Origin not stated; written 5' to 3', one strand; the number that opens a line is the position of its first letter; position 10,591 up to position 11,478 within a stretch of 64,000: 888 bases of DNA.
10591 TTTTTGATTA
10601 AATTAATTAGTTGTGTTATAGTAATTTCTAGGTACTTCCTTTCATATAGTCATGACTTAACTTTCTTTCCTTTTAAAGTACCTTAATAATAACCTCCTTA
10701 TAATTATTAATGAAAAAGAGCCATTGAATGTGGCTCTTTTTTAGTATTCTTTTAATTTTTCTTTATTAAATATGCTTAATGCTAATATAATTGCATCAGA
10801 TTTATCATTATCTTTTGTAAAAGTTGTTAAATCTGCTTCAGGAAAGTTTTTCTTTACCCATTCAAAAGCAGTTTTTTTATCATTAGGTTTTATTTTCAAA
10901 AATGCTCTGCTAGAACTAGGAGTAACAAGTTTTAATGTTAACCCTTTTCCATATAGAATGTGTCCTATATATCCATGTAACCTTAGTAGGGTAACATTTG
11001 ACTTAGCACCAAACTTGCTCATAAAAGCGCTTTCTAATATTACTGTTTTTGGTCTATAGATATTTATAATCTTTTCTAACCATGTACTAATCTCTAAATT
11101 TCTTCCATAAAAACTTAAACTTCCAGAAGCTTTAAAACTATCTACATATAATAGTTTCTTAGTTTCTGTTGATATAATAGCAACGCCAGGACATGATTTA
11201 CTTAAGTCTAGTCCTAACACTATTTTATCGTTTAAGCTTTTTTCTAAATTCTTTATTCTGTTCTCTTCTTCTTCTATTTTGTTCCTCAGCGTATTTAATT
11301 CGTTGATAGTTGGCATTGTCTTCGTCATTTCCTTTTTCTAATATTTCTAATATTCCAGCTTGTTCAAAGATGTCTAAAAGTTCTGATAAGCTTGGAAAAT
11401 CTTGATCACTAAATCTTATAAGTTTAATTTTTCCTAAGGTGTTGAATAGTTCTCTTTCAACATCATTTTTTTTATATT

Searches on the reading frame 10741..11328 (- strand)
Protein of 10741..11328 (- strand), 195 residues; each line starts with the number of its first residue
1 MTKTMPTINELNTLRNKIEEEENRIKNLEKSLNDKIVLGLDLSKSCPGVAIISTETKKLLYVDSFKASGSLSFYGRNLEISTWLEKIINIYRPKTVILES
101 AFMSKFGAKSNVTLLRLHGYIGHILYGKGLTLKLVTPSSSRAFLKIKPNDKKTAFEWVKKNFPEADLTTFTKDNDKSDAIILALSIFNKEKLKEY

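Call 54: search_protein_families(library=pfam, proteins=[window:10741-11328:-], max_evalue=0.01)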
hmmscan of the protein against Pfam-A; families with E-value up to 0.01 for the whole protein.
window:10741-11328:- (195 aa): 1 family
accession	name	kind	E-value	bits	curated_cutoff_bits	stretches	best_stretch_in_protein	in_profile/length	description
PF02075.23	RuvC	-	8.5e-05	22.9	22.2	1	37-184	1-146/148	Crossover junction endodeoxyribonuclease RuvC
